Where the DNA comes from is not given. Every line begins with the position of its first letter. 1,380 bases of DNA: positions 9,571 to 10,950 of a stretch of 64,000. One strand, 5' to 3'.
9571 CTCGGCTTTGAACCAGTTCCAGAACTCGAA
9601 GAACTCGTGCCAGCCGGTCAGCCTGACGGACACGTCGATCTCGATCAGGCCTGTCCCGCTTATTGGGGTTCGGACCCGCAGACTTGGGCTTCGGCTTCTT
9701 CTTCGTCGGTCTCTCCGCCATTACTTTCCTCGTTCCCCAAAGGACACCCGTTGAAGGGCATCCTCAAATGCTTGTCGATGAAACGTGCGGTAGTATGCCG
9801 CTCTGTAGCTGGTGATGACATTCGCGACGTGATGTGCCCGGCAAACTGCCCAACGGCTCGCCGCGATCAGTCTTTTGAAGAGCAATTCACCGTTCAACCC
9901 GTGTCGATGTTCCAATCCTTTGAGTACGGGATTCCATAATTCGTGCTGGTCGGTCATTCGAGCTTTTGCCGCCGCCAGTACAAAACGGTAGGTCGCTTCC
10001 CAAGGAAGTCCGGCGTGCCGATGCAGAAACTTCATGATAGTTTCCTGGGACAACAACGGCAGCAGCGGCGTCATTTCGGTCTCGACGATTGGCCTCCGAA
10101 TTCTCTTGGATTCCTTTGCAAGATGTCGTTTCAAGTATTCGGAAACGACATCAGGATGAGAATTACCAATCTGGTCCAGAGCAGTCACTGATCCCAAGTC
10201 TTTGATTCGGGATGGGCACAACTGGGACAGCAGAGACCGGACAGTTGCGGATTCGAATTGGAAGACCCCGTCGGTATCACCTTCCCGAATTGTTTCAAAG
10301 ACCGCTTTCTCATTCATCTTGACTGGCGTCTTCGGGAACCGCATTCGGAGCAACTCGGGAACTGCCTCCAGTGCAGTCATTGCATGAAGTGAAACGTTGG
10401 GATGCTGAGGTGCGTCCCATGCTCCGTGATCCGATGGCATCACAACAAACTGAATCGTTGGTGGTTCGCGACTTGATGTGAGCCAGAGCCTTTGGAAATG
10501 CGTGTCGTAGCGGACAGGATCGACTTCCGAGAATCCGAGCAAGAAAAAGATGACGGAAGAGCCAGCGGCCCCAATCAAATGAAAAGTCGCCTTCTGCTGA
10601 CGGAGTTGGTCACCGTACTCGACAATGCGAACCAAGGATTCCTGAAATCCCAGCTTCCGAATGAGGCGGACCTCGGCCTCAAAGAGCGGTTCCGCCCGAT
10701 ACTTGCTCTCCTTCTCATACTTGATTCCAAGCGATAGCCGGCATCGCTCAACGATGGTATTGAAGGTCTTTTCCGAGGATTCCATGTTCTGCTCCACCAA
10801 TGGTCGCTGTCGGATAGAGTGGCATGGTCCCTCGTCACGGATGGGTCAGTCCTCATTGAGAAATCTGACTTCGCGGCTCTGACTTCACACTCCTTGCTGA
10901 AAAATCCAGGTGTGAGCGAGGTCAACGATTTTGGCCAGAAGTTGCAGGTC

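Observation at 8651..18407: Ten-kb co-oriented block combining replisome look-alikes, nucleases, DUF932 and a WYL regulator: candidate undescribed mobile-element system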

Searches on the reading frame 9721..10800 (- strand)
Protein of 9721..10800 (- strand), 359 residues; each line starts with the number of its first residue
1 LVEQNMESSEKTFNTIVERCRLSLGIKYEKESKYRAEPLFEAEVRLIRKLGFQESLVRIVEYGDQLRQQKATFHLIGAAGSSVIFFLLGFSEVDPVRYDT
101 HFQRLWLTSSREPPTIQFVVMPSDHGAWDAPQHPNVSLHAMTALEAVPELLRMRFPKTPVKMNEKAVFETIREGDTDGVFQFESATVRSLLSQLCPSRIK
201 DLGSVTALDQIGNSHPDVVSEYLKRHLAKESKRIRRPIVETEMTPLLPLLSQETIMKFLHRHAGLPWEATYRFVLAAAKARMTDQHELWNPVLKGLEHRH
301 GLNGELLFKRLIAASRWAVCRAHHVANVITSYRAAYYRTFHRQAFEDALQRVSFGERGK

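Call 3: search_protein_families(library=pfam, max_evalue=0.01, proteins=[window:9721-10800:-])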
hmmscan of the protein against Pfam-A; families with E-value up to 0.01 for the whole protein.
window:9721-10800:- (359 aa): 2 families
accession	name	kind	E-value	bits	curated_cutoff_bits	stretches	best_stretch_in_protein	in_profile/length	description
PF17657.6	DNA_pol3_finger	-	2.1e-15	56.9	22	1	160-297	25-163/166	Bacterial DNA polymerase III alpha subunit finger domain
PF07733.18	DNA_pol3_alpha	-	1.4e-05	25.3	23.9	1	19-114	6-102/260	Bacterial DNA polymerase III alpha NTPase domain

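Call 5: search_protein_families(library=padloc, max_evalue=0.01, proteins=[window:9721-10800:-])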
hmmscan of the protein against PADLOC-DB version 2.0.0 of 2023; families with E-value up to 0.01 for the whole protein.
window:9721-10800:- (359 aa): 0 families

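Call 6: search_protein_families(library=phrogs, max_evalue=0.01, proteins=[window:9721-10800:-])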
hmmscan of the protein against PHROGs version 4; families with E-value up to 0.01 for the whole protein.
window:9721-10800:- (359 aa): 4 families
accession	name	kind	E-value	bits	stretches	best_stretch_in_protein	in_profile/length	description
phrog_405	-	DNA, RNA and nucleotide metabolism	3.3e-26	92.5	1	138-349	601-821/1190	DNA polymerase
phrog_11165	-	DNA, RNA and nucleotide metabolism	1.9e-18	66.9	1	160-345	312-502/782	DNA polymerase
phrog_12219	-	DNA, RNA and nucleotide metabolism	2.2e-05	23.9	1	160-337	205-398/823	DNA polymerase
phrog_21652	-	DNA, RNA and nucleotide metabolism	0.00026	20.7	0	160-213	274-330/476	DNA polymerase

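Call 10: search_solved_structures(query=window:9721-10800:-, max_evalue=0.01, show_alignments=1)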
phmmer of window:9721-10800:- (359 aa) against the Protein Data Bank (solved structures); distinct sequences matched with E-value up to 0.01: 9.
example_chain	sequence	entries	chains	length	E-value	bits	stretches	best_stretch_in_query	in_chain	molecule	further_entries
3e0d_A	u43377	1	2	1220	2.1e-10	43.6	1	161-352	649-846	DNA polymerase III subunit alpha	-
2hpi_A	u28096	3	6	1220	2.2e-10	43.5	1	161-352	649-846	DNA polymerase III alpha subunit | DNA polymerase III subunit alpha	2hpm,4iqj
2hnh_A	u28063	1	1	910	6.9e-08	35.3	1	160-348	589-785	DNA polymerase III alpha subunit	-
2hqa_A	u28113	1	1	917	7.1e-08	35.3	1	160-348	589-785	DNA polymerase III alpha subunit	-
4jom_A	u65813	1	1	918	7.1e-08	35.3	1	160-348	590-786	DNA polymerase III subunit alpha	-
5m1s_A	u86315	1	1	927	7.3e-08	35.3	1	160-348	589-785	DNA polymerase III subunit alpha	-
5fku_A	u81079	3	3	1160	1.4e-07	34.4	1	160-348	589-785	DNA POLYMERASE III SUBUNIT ALPHA | DNA POLYMERASE III ALPHA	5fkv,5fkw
5lew_A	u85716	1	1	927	4.2e-07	32.8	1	159-261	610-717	DNA polymerase III subunit alpha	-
7pu7_A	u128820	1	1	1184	5.3e-07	32.4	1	160-260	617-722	DNA polymerase III subunit alpha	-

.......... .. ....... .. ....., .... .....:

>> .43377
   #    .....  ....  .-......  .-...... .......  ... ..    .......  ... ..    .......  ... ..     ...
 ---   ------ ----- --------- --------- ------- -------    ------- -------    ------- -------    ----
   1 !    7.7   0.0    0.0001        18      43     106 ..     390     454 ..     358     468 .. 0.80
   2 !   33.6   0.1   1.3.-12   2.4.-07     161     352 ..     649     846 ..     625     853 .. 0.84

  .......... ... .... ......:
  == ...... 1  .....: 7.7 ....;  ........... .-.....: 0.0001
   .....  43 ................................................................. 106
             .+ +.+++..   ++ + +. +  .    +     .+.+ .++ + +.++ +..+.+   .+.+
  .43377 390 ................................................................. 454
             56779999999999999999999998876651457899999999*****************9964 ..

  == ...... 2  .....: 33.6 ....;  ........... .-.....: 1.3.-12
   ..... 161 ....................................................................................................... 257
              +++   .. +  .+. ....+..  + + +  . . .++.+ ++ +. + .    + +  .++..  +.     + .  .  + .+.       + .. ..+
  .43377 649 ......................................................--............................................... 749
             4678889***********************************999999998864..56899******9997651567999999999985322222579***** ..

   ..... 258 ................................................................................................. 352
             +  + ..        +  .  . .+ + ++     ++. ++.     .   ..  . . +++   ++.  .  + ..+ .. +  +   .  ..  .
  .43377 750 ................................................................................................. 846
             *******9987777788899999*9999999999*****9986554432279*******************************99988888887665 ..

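Call 12: find_homologous_proteins(query=window:9721-10800:-, max_evalue=0.001)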
Query window:9721-10800:- (359 aa): 76 proteins with E <= 0.001 among 5576 candidates.
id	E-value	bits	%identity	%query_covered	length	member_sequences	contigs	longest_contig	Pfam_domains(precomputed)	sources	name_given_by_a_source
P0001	4.5e-236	800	100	99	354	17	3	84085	PF17657.7,PF07733.19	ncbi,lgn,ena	-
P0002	1.4e-204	697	86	98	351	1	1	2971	PF17657.7,PF07733.19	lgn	-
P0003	4.4e-176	603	76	98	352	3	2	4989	PF17657.7,PF07733.19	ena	-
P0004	7.8e-170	583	74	97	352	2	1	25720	PF17657.7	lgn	-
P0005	1.0e-168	579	73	98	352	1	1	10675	PF17657.7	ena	-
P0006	1.1e-168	579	73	99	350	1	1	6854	PF17657.7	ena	-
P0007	3.6e-168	577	73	99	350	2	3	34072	PF17657.7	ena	-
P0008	1.4e-167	575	73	99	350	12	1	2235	PF17657.7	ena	-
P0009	1.1e-166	572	73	99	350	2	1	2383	PF17657.7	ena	-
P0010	2.8e-165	568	72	98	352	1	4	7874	PF17657.7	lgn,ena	-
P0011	3.2e-157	541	69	97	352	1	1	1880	PF17657.7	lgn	-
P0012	6.7e-152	524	66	99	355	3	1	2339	PF17657.7,PF07733.19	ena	-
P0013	1.7e-151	522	68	99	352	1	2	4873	PF17657.7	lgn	-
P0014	2.0e-149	516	67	99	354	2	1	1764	PF17657.7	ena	-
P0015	8.2e-138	477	61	96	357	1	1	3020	PF17657.7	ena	-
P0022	1.4e-118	414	54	98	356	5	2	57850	PF17657.7,PF07733.19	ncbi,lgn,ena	-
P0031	4.7e-109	383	50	98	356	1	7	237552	PF17657.7,PF07733.19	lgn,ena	-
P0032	6.3e-109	382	54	99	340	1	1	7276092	PF17657.7,PF07733.19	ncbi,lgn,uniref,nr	ncbi:hypothetical protein [Planctellipticum variicoloris]|uniref:hypothetical protein n=1 Tax=Planct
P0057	1.2e-81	293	43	96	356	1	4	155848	PF17657.7,PF07733.19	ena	-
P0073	8.1e-65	237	38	95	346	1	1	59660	PF17657.7,PF07733.19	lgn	-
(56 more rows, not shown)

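Call 14: find_related_loci(query=A1, collection=genome_contigs, flank=10000)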
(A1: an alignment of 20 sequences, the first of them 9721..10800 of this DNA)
Query A1 (359 aa) in genome_contigs; peptide patterns used: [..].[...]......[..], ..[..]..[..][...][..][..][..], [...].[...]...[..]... (x = any residue, [..] = any of these).
37 stretches matched a pattern; 8 encode a relative of the query (tblastn E <= 1e-3); 8 distinct loci.
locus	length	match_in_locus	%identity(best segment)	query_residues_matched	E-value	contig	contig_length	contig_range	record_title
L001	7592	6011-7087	92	1-359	0e+0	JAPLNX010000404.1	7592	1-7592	MAG: Planctomycetia bacterium isolate LacPavin_0419_WC53_MAG_56_14 LacPavin_0419_WC53_scaffold_47591, whole genome shotg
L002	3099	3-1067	94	5-359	0e+0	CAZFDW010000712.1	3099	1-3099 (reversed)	MAG TPA_asm: uncultured Chitinophaga sp. isolate binchicken_co205_138 genome assembly, contig: NODE_34829_length_3099_co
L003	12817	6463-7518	54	9-358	9e-125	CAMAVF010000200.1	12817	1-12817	MAG: Planctomicrobium piriforme isolate LH-05nov19-189 genome assembly, contig: LH-05nov19-C11566, whole genome shotgun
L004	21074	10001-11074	51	2-358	1e-110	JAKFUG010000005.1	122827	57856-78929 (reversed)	MAG: Planctomycetaceae bacterium isolate D1_Bin_15 D1_0000121, whole genome shotgun sequence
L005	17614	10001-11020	45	10-347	6e-90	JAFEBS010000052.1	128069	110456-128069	MAG: Planctomycetota bacterium isolate SZAS-6 PLAN-KAN-1__52__length-128069, whole genome shotgun sequence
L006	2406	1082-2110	45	13-353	2e-92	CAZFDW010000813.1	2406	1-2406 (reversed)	MAG TPA_asm: uncultured Chitinophaga sp. isolate binchicken_co205_138 genome assembly, contig: NODE_53612_length_2406_co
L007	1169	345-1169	45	13-285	6e-72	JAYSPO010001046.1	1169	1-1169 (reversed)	MAG: Candidatus Kuenenia sp. isolate GFS_11547 GFS_11547_1045, whole genome shotgun sequence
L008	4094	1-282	48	253-346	4e-24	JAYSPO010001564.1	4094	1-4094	MAG: Candidatus Kuenenia sp. isolate GFS_11547 GFS_11547_1563, whole genome shotgun sequence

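Call 15: find_encoding_contigs(protein=P0032, flank=10000, max_places=2)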
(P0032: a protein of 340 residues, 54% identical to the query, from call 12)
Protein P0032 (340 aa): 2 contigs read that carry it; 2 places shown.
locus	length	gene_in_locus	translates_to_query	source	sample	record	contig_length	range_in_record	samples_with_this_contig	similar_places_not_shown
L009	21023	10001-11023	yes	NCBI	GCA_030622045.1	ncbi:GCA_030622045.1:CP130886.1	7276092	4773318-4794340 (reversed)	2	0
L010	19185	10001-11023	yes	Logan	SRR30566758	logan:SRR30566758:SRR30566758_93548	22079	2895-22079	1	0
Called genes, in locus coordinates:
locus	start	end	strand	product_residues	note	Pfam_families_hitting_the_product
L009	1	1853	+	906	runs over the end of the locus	PF00690:Cation_ATPase_N, PF00122:E1-E2_ATPase, PF00702:Hydrolase, PF13246:Cation_ATPase, PF00689:Cation_ATPase_C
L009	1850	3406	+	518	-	PF19335:HMBD, PF25919:BSH_CusB, PF25973:BSH_CzcB, PF25869:3HB_CusB (weak), PF25944:Beta-barrel_RND (weak), PF25954:Beta-barrel_RND_2, PF25990:Beta-barrel_YknX (faint), PF19335:HMBD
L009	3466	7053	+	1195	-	PF00873:ACR_tran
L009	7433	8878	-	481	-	PF02321:OEP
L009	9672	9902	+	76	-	-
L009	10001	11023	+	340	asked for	PF07733:DNA_pol3_alpha (weak), PF17657:DNA_pol3_finger (faint)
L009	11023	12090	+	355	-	PF19187:HTH_PafC (faint), PF08279:HTH_11, PF13280:WYL, PF25583:WCX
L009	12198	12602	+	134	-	-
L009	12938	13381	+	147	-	-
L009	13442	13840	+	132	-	-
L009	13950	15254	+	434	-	PF00753:Lactamase_B (weak), PF13483:Lactamase_B_3 (faint), PF12706:Lactamase_B_2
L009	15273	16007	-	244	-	-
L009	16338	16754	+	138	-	PF19187:HTH_PafC (weak), PF08279:HTH_11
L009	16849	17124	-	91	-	PF13443:HTH_26 (weak)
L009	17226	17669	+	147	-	PF12728:HTH_17 (weak)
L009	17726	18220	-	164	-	-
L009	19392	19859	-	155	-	PF00334:NDK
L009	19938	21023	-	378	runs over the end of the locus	PF00988:CPSase_sm_chain, PF00117:GATase, PF07722:Peptidase_C26 (faint)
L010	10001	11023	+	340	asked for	PF07733:DNA_pol3_alpha (weak), PF17657:DNA_pol3_finger (faint)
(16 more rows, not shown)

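Call 16: find_encoding_contigs(protein=P0031, flank=10000, max_places=2)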
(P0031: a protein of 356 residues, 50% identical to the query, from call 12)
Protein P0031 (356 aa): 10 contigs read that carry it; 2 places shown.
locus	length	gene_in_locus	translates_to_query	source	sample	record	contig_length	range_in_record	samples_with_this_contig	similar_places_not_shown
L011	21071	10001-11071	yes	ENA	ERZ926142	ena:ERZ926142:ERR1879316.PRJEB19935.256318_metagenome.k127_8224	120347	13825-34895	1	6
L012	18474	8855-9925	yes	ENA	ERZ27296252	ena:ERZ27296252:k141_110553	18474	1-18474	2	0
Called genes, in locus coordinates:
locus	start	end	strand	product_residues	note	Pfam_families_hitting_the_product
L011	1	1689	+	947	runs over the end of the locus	PF00176:SNF2-rel_dom, PF04851:ResIII, PF00271:Helicase_C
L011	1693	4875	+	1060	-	PF25794:SACS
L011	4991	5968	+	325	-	PF06067:DUF932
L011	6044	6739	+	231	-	PF00149:Metallophos, PF12850:Metallophos_2 (weak)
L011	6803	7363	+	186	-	-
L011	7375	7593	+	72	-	-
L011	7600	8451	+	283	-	PF12705:PDDEXK_1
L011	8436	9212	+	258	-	-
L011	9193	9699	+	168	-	-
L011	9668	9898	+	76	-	-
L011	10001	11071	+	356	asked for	PF07733:DNA_pol3_alpha, PF17657:DNA_pol3_finger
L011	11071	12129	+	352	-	PF08279:HTH_11, PF12840:HTH_20 (faint), PF19187:HTH_PafC (weak), PF13280:WYL, PF25583:WCX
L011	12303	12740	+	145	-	-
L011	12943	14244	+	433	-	PF00753:Lactamase_B (weak), PF13483:Lactamase_B_3 (faint), PF12706:Lactamase_B_2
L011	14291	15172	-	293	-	-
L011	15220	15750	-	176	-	-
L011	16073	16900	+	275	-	-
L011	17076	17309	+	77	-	-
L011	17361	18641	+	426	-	PF00589:Phage_integrase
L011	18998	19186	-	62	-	-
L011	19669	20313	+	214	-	PF14237:GYF_2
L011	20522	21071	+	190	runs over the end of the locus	PF01844:HNH, PF14279:HNH_5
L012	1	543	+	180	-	?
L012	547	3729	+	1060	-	PF25794:SACS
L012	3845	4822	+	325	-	PF06067:DUF932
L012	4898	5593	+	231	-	PF00149:Metallophos, PF12850:Metallophos_2 (weak)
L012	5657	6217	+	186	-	-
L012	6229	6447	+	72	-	-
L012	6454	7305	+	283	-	PF12705:PDDEXK_1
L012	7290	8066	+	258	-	-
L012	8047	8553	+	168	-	-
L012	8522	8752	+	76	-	-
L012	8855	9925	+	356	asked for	PF07733:DNA_pol3_alpha, PF17657:DNA_pol3_finger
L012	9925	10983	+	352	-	PF08279:HTH_11, PF12840:HTH_20 (faint), PF19187:HTH_PafC (weak), PF13280:WYL, PF25583:WCX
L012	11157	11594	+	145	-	-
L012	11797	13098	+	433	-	PF00753:Lactamase_B (weak), PF13483:Lactamase_B_3 (faint), PF12706:Lactamase_B_2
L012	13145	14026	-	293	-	-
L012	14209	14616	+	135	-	PF08279:HTH_11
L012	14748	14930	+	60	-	-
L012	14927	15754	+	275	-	-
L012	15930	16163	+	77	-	-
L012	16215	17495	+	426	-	PF00589:Phage_integrase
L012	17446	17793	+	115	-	-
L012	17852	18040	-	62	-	-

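Call 17: find_encoding_contigs(protein=P0073, flank=10000, max_places=2)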
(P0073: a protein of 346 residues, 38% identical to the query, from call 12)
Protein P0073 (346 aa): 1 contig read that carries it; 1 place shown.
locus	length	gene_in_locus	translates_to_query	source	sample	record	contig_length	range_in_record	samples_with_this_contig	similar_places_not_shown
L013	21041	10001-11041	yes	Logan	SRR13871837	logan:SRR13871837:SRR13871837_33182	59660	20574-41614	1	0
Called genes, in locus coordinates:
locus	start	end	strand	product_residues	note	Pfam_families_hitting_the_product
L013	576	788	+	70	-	-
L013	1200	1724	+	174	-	-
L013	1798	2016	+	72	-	-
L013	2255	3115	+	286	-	PF02086:MethyltransfD12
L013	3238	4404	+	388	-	-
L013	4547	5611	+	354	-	PF07719:TPR_2 (faint), PF13428:TPR_14 (faint), PF00515:TPR_1 (faint), PF13414:TPR_11 (faint), PF14559:TPR_19 (faint), PF13371:TPR_9 (weak), PF13371:TPR_9 (weak), PF13432:TPR_16 (weak), +2 more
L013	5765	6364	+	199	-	-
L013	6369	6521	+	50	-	-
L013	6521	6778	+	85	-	-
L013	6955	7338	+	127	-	PF11969:DcpS_C (weak), PF01230:HIT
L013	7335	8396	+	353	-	-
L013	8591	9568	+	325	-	PF06067:DUF932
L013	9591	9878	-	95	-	-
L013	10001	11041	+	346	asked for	PF07733:DNA_pol3_alpha, PF17657:DNA_pol3_finger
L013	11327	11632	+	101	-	-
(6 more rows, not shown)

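Call 23: find_encoding_contigs(protein=P0007, flank=10000, max_places=2)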
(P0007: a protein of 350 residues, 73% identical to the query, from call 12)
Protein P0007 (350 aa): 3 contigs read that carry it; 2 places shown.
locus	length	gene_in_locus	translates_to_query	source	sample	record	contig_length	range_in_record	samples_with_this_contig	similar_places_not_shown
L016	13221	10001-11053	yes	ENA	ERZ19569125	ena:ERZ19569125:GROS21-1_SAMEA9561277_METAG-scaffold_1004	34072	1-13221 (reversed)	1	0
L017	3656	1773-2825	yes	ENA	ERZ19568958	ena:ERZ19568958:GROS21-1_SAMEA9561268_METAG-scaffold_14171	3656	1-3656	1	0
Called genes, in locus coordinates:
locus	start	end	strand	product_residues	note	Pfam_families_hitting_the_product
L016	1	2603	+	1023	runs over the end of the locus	PF25794:SACS (weak)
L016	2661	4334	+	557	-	PF02463:SMC_N (weak), PF13175:AAA_15, PF13476:AAA_23, PF13304:AAA_21, PF13175:AAA_15, PF12476:DUF3696 (weak)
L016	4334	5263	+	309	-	-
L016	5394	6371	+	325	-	PF06067:DUF932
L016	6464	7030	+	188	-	-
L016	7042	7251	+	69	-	-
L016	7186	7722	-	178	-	-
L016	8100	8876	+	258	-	-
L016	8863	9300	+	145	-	-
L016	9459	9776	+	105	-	-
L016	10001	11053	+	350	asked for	PF17657:DNA_pol3_finger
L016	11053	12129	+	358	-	PF08279:HTH_11, PF12840:HTH_20 (faint), PF19187:HTH_PafC (weak), PF13280:WYL, PF25583:WCX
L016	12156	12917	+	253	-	-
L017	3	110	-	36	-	?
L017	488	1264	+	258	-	-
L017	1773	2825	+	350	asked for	PF17657:DNA_pol3_finger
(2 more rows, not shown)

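Call 24: find_encoding_contigs(protein=P0022, flank=10000, max_places=2)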
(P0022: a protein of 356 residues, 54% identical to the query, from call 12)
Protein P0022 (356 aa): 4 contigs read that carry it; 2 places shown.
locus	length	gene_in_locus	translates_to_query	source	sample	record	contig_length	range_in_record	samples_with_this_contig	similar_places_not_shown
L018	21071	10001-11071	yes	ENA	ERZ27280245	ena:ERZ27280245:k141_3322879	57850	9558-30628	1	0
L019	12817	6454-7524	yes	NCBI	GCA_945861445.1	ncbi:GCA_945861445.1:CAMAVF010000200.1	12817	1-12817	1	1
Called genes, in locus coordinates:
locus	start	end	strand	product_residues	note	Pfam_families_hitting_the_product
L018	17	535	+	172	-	-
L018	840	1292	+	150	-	-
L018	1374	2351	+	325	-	PF06067:DUF932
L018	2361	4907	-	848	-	PF00271:Helicase_C (weak)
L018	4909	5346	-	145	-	-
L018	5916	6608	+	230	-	PF00149:Metallophos, PF12850:Metallophos_2 (weak)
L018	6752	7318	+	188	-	-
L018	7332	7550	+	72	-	-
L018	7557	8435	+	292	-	PF12705:PDDEXK_1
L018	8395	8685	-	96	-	-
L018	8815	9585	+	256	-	-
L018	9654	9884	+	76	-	-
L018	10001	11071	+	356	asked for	PF07733:DNA_pol3_alpha, PF17657:DNA_pol3_finger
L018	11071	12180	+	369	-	PF19187:HTH_PafC (weak), PF08279:HTH_11, PF13280:WYL, PF25583:WCX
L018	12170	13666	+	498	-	-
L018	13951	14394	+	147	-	-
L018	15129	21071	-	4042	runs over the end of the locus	PF13688:Reprolysin_5, PF13574:Reprolysin_2, PF13582:Reprolysin_3, PF20009:GEVED, PF03160:Calx-beta, PF16132:DUF4843 (faint), PF03160:Calx-beta, PF00028:Cadherin, +1 more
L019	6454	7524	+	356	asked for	PF07733:DNA_pol3_alpha, PF17657:DNA_pol3_finger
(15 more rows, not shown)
